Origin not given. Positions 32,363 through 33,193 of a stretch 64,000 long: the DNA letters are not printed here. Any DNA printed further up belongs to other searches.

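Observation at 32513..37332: Nucleotide/NAD-metabolism cluster: nicotinamidase-like hydrolase, Pol-beta nucleotidyltransferase and nucleoside 2-deoxyribosyltransferase-like protein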

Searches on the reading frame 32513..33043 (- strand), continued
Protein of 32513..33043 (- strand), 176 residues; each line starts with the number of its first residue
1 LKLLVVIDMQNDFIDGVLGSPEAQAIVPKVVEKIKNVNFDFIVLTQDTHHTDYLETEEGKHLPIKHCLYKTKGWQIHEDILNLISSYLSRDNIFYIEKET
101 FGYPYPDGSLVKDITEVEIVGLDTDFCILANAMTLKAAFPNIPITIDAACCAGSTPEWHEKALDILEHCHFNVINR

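Call 60: find_homologous_proteins(query=window:32513-33043:-, max_evalue=1e-10)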
Query window:32513-33043:- (176 aa): 2317 proteins with E <= 1e-10 among 2351 candidates; the best 120 are listed.
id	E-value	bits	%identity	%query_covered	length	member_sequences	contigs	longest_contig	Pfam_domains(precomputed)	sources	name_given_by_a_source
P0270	7.8e-108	376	91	100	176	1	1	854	PF00857.27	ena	-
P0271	6.8e-105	366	88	100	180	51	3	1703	PF00857.27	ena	-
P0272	8.6e-101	353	86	100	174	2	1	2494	PF00857.27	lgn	-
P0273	6.1e-96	337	84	100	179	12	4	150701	PF00857.27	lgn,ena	-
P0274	1.3e-94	333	80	100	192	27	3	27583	PF00857.27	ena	-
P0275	8.2e-93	327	79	100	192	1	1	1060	PF00857.27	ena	-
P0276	5.6e-89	314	80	100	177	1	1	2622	PF00857.27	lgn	-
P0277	4.9e-87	308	77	100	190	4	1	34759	PF00857.27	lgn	-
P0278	1.1e-86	307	79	100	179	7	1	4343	PF00857.27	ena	-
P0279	1.8e-85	303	77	100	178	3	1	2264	PF00857.27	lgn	-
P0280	3.8e-81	289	74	100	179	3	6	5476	PF00857.27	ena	-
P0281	1.4e-80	287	72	100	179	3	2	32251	PF00857.27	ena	-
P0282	3.6e-80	286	76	100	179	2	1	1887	PF00857.27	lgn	-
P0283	2.9e-77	276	71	100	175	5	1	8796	PF00857.27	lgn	-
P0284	2.4e-76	273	70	100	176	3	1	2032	PF00857.27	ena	-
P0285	3.5e-76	273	70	100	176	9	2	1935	PF00857.27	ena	-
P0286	8.0e-76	272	70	100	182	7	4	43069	PF00857.27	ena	-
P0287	1.6e-75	271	69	100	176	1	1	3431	PF00857.27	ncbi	-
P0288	2.3e-75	270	70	100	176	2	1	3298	PF00857.27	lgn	-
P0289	2.9e-75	270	69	100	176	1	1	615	PF00857.27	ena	-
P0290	4.7e-75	269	70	100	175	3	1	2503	PF00857.27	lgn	-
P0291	5.2e-75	269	69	100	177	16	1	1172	PF00857.27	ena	-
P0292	5.7e-75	269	69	100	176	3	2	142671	PF00857.27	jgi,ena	-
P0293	7.6e-75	268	69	100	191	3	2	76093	PF00857.27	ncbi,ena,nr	ncbi:MAG TPA: cysteine hydrolase [Methanosphaera sp.]|nr:cysteine hydrolase [Methanosphaera sp.]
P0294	8.9e-75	268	68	100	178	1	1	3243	PF00857.27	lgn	-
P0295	9.4e-75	268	71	100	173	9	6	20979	PF00857.27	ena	-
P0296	1.3e-74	268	68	100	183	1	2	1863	PF00857.27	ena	-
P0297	1.7e-74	267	69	100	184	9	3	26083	PF00857.27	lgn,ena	-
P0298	2.4e-74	267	69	100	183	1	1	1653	PF00857.27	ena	-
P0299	3.4e-74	266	68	100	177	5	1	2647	PF00857.27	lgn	-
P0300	1.2e-73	265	68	100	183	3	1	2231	PF00857.27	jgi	-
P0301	1.3e-73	264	69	100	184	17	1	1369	PF00857.27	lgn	-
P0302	1.6e-73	264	65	100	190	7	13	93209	PF00857.27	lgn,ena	-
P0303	3.5e-73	263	66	100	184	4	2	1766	PF00857.27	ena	-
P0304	4.2e-73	263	69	100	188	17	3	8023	PF00857.27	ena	-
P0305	4.3e-73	263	66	100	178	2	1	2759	PF00857.27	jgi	-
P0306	6.0e-73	262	69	100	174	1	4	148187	PF00857.27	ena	-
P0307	9.0e-73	262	67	100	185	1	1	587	PF00857.27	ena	-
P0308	1.3e-72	261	69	100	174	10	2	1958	PF00857.27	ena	-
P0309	2.4e-72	260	68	100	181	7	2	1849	PF00857.27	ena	-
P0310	3.1e-72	260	69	100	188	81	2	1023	PF00857.27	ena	-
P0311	4.4e-72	259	65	100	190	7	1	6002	PF00857.27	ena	-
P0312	5.0e-72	259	66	100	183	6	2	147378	PF00857.27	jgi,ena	-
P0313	8.9e-72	258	67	100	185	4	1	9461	PF00857.27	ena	-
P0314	1.0e-71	258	67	100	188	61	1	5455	PF00857.27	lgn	-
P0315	1.1e-71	258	68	100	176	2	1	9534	PF00857.27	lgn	-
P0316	1.1e-71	258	68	100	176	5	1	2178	PF00857.27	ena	-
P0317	1.6e-71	258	67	100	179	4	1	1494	PF00857.27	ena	-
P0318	1.7e-71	257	64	100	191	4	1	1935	PF00857.27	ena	-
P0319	2.1e-71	257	66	100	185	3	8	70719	PF00857.27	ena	-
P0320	3.1e-71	257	67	100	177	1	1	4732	PF00857.27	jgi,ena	-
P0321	5.4e-71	256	65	100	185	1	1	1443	PF00857.27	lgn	-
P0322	6.0e-71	256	65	100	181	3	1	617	PF00857.27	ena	-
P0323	6.2e-71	256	63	100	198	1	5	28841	PF00857.27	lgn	-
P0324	6.7e-71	256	67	100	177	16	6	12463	PF00857.27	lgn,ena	-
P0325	9.9e-71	255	65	100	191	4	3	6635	PF00857.27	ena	-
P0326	1.3e-70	255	65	100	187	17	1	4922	PF00857.27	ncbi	-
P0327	2.6e-69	250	67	100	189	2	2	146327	PF00857.27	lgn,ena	-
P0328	4.8e-69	250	64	100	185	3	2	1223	PF00857.27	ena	-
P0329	5.9e-69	249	61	100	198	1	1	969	PF00857.27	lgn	-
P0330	7.5e-69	249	63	100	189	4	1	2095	PF00857.27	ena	-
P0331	8.3e-69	249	62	100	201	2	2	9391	PF00857.27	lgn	-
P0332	1.7e-68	248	65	100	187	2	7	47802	PF00857.27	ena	-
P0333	2.9e-68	247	66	100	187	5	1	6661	PF00857.27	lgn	-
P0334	8.4e-67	242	65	100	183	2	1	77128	PF00857.27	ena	-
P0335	9.7e-66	239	59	100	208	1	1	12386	PF00857.27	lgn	-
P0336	4.0e-65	237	64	100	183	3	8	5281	PF00857.27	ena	-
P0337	4.6e-65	237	56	99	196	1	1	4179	PF00857.27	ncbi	-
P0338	2.4e-64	234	60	99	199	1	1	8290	PF00857.27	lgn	-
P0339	5.3e-64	233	60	100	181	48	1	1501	PF00857.27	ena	-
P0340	1.3e-63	232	60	100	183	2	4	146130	PF00857.27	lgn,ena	-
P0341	1.0e-62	229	60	99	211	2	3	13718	PF00857.27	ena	-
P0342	1.1e-62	229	63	99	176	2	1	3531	PF00857.27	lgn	-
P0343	8.7e-62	226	61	99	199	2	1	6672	PF00857.27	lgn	-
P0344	1.1e-61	225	64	99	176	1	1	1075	PF00857.27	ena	-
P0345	2.1e-61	225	59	99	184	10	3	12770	PF00857.27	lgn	-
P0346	4.7e-61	223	58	99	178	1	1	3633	PF00857.27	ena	-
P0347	3.7e-60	221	61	99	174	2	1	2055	PF00857.27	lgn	-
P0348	1.3e-59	219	59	99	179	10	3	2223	PF00857.27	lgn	-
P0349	2.5e-59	218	58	99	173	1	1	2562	PF00857.27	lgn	-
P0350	3.0e-58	214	59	99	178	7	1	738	PF00857.27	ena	-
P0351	3.4e-58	214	59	99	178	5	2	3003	PF00857.27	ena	-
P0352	3.7e-58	214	55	99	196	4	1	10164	PF00857.27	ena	-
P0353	9.9e-58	213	60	99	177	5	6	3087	PF00857.27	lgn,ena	-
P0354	7.5e-55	203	87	59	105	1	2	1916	PF00857.27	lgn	-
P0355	5.2e-54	201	51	100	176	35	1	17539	PF00857.27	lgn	-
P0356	1.1e-52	196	52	98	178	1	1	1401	PF00857.27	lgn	-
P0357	1.1e-52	196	53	99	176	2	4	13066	PF00857.27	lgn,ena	-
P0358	6.8e-52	194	49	100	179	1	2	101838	PF00857.27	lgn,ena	-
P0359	1.0e-51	193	54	100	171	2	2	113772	PF00857.27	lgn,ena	-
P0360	1.7e-51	192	52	99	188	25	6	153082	PF00857.27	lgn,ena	-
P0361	3.3e-51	191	49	99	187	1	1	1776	PF00857.27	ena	-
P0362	3.8e-51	191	53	100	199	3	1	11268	PF00857.27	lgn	-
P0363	6.1e-51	191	54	100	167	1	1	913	PF00857.27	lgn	-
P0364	8.1e-51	190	53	100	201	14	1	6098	PF00857.27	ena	-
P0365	1.1e-50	190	49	100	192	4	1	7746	PF00857.27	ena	-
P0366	1.2e-50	190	55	99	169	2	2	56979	PF00857.27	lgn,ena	-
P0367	1.3e-50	189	53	99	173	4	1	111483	PF00857.27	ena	-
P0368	2.7e-50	188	54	100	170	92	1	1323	PF00857.27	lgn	-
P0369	3.0e-50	188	52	100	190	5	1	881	PF00857.27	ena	-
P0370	3.4e-50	188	49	98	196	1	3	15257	PF00857.27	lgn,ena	-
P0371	3.7e-50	188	54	99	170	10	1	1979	PF00857.27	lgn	-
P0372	4.4e-50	188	50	99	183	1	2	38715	PF00857.27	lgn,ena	-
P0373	4.5e-50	188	54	100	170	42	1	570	PF00857.27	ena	-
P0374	6.0e-50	187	53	99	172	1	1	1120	PF00857.27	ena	-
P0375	6.8e-50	187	53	99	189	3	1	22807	PF00857.27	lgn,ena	-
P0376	7.5e-50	187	52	100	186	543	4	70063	PF00857.27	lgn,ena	-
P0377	7.5e-50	187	54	99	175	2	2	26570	PF00857.27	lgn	-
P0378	8.9e-50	187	51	99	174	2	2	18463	PF00857.27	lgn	-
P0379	9.8e-50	187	49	98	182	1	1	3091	PF00857.27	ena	-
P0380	1.1e-49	186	54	97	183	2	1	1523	PF00857.27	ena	-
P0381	1.3e-49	186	51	98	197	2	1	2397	PF00857.27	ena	-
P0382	1.3e-49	186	50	98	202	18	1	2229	PF00857.27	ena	-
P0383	1.4e-49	186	51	99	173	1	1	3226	PF00857.27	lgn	-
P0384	1.7e-49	186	50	98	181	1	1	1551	PF00857.27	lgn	-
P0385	1.7e-49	186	51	100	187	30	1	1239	PF00857.27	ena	-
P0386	1.9e-49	186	51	99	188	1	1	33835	PF00857.27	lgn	-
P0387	2.1e-49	186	50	98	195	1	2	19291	PF00857.27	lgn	-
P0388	2.1e-49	185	50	99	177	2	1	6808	PF00857.27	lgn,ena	-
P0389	2.4e-49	185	50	99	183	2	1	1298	PF00857.27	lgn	-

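Call 62: search_solved_structures(query=L001:10543-11508:+, max_evalue=0.001)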
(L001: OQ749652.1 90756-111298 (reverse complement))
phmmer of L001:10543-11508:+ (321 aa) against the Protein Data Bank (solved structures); distinct sequences matched with E-value up to 0.001: 10.
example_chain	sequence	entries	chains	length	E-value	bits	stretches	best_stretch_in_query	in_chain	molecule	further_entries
4twb_A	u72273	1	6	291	6.8e-14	54.8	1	69-240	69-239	Ribose-phosphate pyrophosphokinase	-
1u9y_A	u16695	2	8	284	7.7e-08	34.9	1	70-258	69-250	Ribose-phosphate pyrophosphokinase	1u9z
1dkr_A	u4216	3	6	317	2e-07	33.6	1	79-248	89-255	PHOSPHORIBOSYL PYROPHOSPHATE SYNTHETASE | PROTEIN (PHOSPHORIBOSYL PYROPHOSPHATE SYNTHETASE) | RIBOSE-PHOSPHATE PYROPHOSPHOKINASE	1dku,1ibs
3lpn_A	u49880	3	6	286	3.2e-07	32.9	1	56-247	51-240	Ribose-phosphate pyrophosphokinase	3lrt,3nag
3mbi_A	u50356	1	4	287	3.3e-07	32.8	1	56-247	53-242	Ribose-phosphate pyrophosphokinase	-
5mp7_A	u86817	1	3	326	1.3e-05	27.6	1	78-247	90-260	Ribose-phosphate pyrophosphokinase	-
6nfe_A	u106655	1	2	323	4.1e-05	26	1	76-288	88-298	Ribose-phosphate pyrophosphokinase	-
4s2u_A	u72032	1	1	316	0.0004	22.7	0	68-129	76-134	Ribose-phosphate pyrophosphokinase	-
7xmu_A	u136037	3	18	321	0.00042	22.6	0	68-129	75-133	Ribose-phosphate pyrophosphokinase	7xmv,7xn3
6asv_A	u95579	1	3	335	0.00047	22.5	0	68-129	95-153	Ribose-phosphate pyrophosphokinase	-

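Call 63: search_solved_structures(query=L001:11505-13103:+, max_evalue=0.001)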
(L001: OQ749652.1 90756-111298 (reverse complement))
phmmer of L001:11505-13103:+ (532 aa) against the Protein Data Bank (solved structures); distinct sequences matched with E-value up to 0.001: 32.
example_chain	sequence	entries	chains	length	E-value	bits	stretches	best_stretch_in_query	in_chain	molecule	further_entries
9w5x_A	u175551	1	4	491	2.6e-105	356.5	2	286-517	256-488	Nicotinamide phosphoribosyltransferase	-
9w5w_A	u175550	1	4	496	2.8e-105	356.4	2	286-517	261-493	Nicotinamide phosphoribosyltransferase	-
9ke8_A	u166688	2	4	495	7.7e-88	298.8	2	291-518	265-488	Nicotinamide phosphoribosyltransferase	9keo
2h3b_A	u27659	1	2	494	9.5e-43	150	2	4-253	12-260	Nicotinamide phosphoribosyltransferase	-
2gvl_A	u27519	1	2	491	1.3e-42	149.6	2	4-253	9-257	Nicotinamide phosphoribosyltransferase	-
2h3d_A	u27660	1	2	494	1.3e-42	149.5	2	4-253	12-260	Nicotinamide phosphoribosyltransferase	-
7q8t_A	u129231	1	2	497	1.4e-42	149.5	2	4-253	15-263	Nicotinamide phosphoribosyltransferase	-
2g95_A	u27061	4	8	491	4.5e-42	147.7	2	4-253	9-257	Nicotinamide phosphoribosyltransferase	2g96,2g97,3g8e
4o1a_A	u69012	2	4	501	7.4e-42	147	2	4-253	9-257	Nicotinamide phosphoribosyltransferase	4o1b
6tac_A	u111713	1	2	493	2.6e-41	145.2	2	4-253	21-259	Nicotinamide phosphoribosyltransferase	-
4o18_A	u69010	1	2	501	5.3e-41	144.2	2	4-253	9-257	Nicotinamide phosphoribosyltransferase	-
4o1c_A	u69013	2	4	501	6.2e-41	144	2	4-253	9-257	Nicotinamide phosphoribosyltransferase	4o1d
3dgr_A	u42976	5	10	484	6.3e-41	144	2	4-253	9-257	Nicotinamide phosphoribosyltransferase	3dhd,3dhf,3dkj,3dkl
6azj_A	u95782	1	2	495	6.5e-41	143.9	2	4-254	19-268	Nicotinamide phosphoribosyltransferase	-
5lx3_A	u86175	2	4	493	6.5e-41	143.9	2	4-253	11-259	Nicotinamide phosphoribosyltransferase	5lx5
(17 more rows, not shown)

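Call 78: search_solved_structures(query=L001:11505-13103:+, max_evalue=1e-80, show_alignments=1)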
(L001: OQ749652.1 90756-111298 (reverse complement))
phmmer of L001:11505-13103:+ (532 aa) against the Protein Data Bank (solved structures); distinct sequences matched with E-value up to 1e-80: 3.
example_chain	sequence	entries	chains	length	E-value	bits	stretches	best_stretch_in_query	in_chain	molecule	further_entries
9w5x_A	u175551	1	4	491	2.6e-105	356.5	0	286-517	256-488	Nicotinamide phosphoribosyltransferase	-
9w5w_A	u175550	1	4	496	2.8e-105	356.4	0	286-517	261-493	Nicotinamide phosphoribosyltransferase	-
9ke8_A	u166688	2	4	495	7.7e-88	298.8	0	291-518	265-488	Nicotinamide phosphoribosyltransferase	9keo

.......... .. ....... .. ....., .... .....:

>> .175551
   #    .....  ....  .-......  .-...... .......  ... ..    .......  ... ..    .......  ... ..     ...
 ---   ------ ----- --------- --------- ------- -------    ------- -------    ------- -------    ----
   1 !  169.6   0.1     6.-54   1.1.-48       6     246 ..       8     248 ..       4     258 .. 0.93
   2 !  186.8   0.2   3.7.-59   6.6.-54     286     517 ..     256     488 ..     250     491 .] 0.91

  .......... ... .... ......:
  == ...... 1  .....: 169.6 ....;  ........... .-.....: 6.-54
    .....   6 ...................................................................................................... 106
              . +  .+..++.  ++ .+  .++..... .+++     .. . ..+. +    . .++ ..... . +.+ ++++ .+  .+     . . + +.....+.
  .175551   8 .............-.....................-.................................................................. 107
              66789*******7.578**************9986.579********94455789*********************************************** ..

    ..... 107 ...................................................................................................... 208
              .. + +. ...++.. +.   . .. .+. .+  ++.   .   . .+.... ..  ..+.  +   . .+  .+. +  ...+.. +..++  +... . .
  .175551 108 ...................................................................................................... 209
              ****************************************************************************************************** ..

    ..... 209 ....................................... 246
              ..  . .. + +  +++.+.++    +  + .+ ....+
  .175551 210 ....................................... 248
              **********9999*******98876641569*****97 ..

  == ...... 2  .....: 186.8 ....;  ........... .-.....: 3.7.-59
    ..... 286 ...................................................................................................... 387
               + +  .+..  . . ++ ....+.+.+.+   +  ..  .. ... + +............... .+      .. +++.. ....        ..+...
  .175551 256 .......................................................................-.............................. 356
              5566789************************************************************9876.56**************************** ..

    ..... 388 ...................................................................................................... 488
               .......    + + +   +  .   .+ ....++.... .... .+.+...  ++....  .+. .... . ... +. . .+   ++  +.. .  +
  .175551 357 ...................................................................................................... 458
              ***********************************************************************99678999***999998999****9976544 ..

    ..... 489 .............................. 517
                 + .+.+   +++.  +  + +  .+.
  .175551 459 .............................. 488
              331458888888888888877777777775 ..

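Call 80: search_dna_similar(query=L001:11505-13103:+, collection=phages, mode=protein, max_rows=60, rows=spread, max_evalue=1e-20)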
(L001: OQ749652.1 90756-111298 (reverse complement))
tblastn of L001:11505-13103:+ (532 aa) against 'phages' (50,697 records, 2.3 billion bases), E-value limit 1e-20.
Records with a match: 1797; places in all: 1799; records where one place covers at least 80% of the query: 1709.
Best place of each record, by identity: >=99% 1; <60% 1796.
By first word of the organism name: Vibrio 214; Staphylococcus 198; Pseudomonas 197; Klebsiella 188; Escherichia 185; Salmonella 122; Mycobacterium 104; Bacillus 84; Listeria 55; Aeromonas 42; and 57 more.
By host as written in the record: - 235; Klebsiella pneumoniae 89; Staphylococcus aureus 82; Mycobacterium smegmatis mc2 155 65; Pseudomonas aeruginosa 55; Escherichia coli 51; Listeria monocytogenes 44; Vibrio harveyi BAA-1116 36; and 458 more.
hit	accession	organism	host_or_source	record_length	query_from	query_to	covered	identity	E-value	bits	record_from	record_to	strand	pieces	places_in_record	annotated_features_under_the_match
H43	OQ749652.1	Phage Phass-1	human gut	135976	1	532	100%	100.0%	0e+0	1119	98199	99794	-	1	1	nicotinamide phosphoribosyltransferase | hypothetical protein | ribose-phosphate pyrophosphokinase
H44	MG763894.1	Bacillus phage HonestAbe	Bacillus thuringiensis subsp. kurstaki ...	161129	7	520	97%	37.5%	2e-92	315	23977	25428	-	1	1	nicotinate ribosyltransferase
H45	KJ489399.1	Bacillus phage Hakuna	-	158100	7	518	96%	37.5%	5e-90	308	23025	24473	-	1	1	nicotinamide phophribosyl transferase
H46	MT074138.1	Bacteroides phage DAC17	Bacteroides thetaiotaomicron VPI-5486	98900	6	525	98%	36.7%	3e-82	285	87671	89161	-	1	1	hypothetical protein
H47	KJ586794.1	Listeria phage LMTA-34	Listeria monocytogenes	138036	3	524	98%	36.3%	2e-56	329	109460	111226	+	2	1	nicotinamide phosphoribosyltransferase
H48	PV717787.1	Staphylococcus phage EMS22-1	Staphylococcus epidermidis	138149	11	519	96%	37.2%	3e-94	320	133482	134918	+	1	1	nicotinamide phosphoribosyltransferase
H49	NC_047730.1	Staphylococcus phage IME-SA2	Staphylococcus aureus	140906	11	519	96%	37.2%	3e-94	320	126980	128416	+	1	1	nicotinamide phosphoribosyltransferase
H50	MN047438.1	Staphylococcus phage vB_SauM-515A1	Staphylococcus aureus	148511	11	519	96%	37.2%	3e-94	320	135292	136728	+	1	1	nadV: nicotinamide phosphoribosyltransferase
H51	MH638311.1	Bacillus phage OmnioDeoPrimus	Bacillus thuringiensis DSM 350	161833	7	518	96%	36.9%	6e-86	296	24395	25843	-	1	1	72: nicotinamide phosphoribosyltransferase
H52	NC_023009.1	Staphylococcus aureus bacteriophage Sb-1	Staphylococcus aureus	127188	11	519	96%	37.0%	2e-93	317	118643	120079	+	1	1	orf165: nicotinamide phosphoribosyl transferase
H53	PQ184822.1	Mycobacterium phage MAckerman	Mycobacterium smegmatis mc2155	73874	7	527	98%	36.0%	2e-81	283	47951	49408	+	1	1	71: nicotinate ribosyltransferase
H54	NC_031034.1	Bacillus phage SalinJah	Bacillus thuringiensis Berliner 1915, ...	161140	7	487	90%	38.6%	3e-86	296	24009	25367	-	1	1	nicotinamide phosphoribosyl transferase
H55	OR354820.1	Staphylococcus phage Alsa_1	Staphylococcus sp.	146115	7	523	97%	35.6%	2e-67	281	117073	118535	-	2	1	nicotinamide phosphoribosyl transferase (x2)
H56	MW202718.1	Caudoviricetes sp.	Manatee Spring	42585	7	520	97%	35.6%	3e-82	285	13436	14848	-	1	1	putative nicotinate phosphoribosyltransferase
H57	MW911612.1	Vibrio phage ICP1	Vibrio cholerae O1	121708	1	518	97%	34.7%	6e-77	270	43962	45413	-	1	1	record has no annotation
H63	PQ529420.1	Escherichia phage Eryne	Escherichia coli UTI89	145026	3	524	98%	33.4%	2e-87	300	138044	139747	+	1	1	nicotinamide phosphoribosyl transferase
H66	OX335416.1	Klebsiella phage cp16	Sewage and Seine river water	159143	1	517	97%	33.1%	3e-80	279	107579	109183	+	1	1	record has no annotation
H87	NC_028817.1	Pseudomonas phage K8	Pseudomonas aeruginosa PAK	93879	8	487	90%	30.7%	2e-66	239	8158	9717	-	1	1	nicotinamide phosphoribosyl transferase | hypothetical protein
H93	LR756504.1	uncultured phage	metagenomic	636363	7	517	96%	27.3%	6e-38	155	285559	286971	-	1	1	record has no annotation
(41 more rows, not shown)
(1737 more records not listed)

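Call 81: get_annotated_region(hit=H46, flank=5000)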
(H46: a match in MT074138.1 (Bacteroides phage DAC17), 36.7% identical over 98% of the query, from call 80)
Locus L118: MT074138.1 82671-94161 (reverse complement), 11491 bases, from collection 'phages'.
description: Bacteroides phage DAC17, complete genome.
organism: Bacteroides phage DAC17 (NCBI taxid 2710497)
taxonomy: Viruses; Duplodnaviria; Heunggongvirae; Uroviricota; Caudoviricetes; Crassvirales; Steigviridae; Asinivirinae; Wulfhauvirus
host: Bacteroides thetaiotaomicron VPI-5486; source: primary sewage effluent collected as it entered a drainage canal; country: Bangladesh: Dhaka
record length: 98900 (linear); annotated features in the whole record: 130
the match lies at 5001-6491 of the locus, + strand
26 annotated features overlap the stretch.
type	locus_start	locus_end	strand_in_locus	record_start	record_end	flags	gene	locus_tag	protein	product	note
tRNA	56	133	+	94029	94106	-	-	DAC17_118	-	tRNA-Arg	-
CDS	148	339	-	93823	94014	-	-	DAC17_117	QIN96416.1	hypothetical protein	-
CDS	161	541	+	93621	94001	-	-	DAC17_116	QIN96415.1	hypothetical protein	-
CDS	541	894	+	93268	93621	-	-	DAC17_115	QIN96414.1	hypothetical protein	-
CDS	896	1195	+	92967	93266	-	-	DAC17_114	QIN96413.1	hypothetical protein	-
CDS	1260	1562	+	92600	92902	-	-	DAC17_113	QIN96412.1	hypothetical protein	-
CDS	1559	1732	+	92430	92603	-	-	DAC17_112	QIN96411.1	hypothetical protein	-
CDS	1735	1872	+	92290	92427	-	-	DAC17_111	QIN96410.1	hypothetical protein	-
CDS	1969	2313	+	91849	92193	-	-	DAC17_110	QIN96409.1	hypothetical protein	-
CDS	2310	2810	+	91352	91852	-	-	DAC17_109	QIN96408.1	hypothetical protein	-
CDS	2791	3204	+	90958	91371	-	-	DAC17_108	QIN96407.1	hypothetical protein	-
CDS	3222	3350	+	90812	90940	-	-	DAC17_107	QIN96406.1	hypothetical protein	-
CDS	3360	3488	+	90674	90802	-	-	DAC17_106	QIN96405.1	hypothetical protein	-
CDS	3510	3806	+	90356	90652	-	-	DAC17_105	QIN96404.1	hypothetical protein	-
CDS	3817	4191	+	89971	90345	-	-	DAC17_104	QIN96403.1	hypothetical protein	-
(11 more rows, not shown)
